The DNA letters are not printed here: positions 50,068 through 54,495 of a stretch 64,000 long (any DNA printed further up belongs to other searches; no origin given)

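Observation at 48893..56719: Candidate polysaccharide chain-length ruler system: FkbM methyltransferase with coiled-coil repeats, overlapping a triple-GT4 polymerase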

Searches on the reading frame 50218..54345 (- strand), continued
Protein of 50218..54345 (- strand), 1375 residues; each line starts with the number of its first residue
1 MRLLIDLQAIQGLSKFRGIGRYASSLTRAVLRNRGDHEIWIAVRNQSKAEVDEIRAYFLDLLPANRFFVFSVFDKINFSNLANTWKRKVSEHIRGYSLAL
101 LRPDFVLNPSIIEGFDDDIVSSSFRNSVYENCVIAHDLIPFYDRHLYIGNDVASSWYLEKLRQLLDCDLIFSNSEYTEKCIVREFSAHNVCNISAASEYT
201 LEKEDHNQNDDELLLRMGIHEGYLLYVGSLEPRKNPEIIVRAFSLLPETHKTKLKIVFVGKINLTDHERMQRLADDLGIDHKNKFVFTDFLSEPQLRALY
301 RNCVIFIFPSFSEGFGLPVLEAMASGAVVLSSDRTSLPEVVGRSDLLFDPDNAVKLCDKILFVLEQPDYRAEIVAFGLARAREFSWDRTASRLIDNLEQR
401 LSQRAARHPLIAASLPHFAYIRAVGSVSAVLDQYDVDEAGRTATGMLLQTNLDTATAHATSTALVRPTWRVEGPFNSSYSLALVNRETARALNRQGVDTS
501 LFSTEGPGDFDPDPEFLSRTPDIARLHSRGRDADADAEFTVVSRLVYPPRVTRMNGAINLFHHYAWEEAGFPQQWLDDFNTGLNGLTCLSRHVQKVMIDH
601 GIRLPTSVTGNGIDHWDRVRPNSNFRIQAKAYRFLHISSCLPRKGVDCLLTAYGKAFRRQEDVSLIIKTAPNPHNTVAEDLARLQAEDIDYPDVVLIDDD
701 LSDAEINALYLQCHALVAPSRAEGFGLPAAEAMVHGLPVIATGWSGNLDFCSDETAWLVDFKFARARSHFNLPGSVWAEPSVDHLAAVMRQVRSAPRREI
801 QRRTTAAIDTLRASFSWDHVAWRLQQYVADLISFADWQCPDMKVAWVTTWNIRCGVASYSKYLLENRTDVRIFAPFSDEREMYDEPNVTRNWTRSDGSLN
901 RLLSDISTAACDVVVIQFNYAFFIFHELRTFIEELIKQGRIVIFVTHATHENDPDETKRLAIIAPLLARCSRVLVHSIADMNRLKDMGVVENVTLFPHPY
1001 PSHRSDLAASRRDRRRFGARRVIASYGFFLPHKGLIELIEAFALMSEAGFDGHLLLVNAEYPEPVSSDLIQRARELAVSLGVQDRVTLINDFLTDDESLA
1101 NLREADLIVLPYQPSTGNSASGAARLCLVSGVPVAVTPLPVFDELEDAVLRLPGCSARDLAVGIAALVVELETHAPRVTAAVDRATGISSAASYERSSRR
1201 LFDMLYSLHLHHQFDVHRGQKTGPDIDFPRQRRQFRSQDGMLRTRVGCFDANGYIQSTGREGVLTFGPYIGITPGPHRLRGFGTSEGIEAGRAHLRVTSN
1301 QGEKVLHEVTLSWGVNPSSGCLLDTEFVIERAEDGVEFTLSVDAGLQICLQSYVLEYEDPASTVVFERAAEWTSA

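Call 31: find_encoding_contigs(protein=P0163, flank=10000, max_places=1)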
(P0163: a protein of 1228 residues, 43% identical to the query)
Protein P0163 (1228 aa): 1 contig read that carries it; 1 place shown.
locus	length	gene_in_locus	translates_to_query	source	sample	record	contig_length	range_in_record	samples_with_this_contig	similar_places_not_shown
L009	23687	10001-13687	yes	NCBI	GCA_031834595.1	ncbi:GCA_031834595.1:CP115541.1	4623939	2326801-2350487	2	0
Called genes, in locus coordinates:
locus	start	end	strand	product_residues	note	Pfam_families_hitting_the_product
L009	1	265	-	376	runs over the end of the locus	PF00437:T2SSE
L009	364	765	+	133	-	PF14346:DUF4398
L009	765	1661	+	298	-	PF00691:OmpA (weak)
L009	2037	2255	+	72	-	PF04325:DUF465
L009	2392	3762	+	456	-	PF00291:PALP, PF00571:CBS (weak)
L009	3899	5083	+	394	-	PF01053:Cys_Met_Meta_PP, PF01041:DegT_DnrJ_EryC1 (weak), PF00155:Aminotran_1_2 (weak)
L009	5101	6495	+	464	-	PF20706:GT4-conflict, PF00534:Glycos_transf_1, PF13692:Glyco_trans_1_4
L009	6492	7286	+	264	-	PF01061:ABC2_membrane, PF12698:ABC2_membrane_3 (weak)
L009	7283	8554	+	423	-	PF00005:ABC_tran, PF14524:Wzt_C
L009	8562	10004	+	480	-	PF05050:Methyltransf_21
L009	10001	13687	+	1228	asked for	PF13439:Glyco_transf_4 (weak), PF00534:Glycos_transf_1, PF13692:Glyco_trans_1_4, PF20706:GT4-conflict, PF13524:Glyco_trans_1_2 (faint), PF20706:GT4-conflict, PF00534:Glycos_transf_1, PF13692:Glyco_trans_1_4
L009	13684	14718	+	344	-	PF01370:Epimerase, PF04321:RmlD_sub_bind, PF16363:GDP_Man_Dehyd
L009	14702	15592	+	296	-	PF04321:RmlD_sub_bind, PF01370:Epimerase, PF02719:Polysacc_synt_2 (faint), PF13460:NAD_binding_10 (faint), PF01073:3Beta_HSD (weak), PF16363:GDP_Man_Dehyd, PF07993:NAD_binding_4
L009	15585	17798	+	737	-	-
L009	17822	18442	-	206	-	PF13489:Methyltransf_23, PF08241:Methyltransf_11, PF08242:Methyltransf_12, PF13649:Methyltransf_25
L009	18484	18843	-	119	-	PF04138:GtrA_DPMS_TM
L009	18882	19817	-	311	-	PF00535:Glycos_transf_2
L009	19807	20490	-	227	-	PF01370:Epimerase (weak)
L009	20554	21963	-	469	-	PF00483:NTP_transferase, PF12804:NTP_transf_3, PF22640:ManC_GMP_beta-helix, PF01050:MannoseP_isomer, PF07883:Cupin_2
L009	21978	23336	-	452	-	PF02878:PGM_PMM_I, PF02879:PGM_PMM_II, PF02880:PGM_PMM_III, PF00408:PGM_PMM_IV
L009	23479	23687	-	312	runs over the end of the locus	PF01012:ETF, PF00766:ETF_alpha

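Call 74: search_protein_families(library=pfam, proteins=[L006:7263-9365:+, L006:87-1118:+], max_evalue=0.01)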
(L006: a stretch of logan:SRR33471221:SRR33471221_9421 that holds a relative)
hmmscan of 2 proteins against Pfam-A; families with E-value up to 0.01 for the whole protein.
L006:7263-9365:+ (700 aa): 1 family
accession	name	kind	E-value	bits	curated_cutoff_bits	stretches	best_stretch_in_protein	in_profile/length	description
PF05159.20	Capsule_synth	-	0.00012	22.1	20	1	349-440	180-273/310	Capsule polysaccharide biosynthesis protein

L006:87-1118:+ (343 aa): 0 families

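Call 78: find_encoding_contigs(protein=window:50218-54345:-, flank=10000, max_places=5)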
Protein window:50218-54345:- (1375 aa): 1 contig read that carries it; 1 place shown.
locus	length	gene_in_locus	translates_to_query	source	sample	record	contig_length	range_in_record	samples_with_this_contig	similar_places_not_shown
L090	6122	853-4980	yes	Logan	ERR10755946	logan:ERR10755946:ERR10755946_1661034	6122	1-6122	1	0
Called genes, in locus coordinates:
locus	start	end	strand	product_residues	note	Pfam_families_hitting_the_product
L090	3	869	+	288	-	?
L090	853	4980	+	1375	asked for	PF13439:Glyco_transf_4 (faint), PF20706:GT4-conflict (weak), PF00534:Glycos_transf_1, PF13524:Glyco_trans_1_2 (weak), PF13692:Glyco_trans_1_4, PF20706:GT4-conflict, PF00534:Glycos_transf_1, PF13692:Glyco_trans_1_4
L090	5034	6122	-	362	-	?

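Call 93: find_encoding_contigs(protein=P0121, flank=10000, max_places=2)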
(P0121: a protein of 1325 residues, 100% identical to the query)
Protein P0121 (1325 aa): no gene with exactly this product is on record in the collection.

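Call 99: search_protein_families(library=padloc, proteins=[window:50218-54345:-], max_evalue=0.001)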
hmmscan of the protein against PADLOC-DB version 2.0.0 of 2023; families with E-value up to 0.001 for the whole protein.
window:50218-54345:- (1375 aa): 0 families
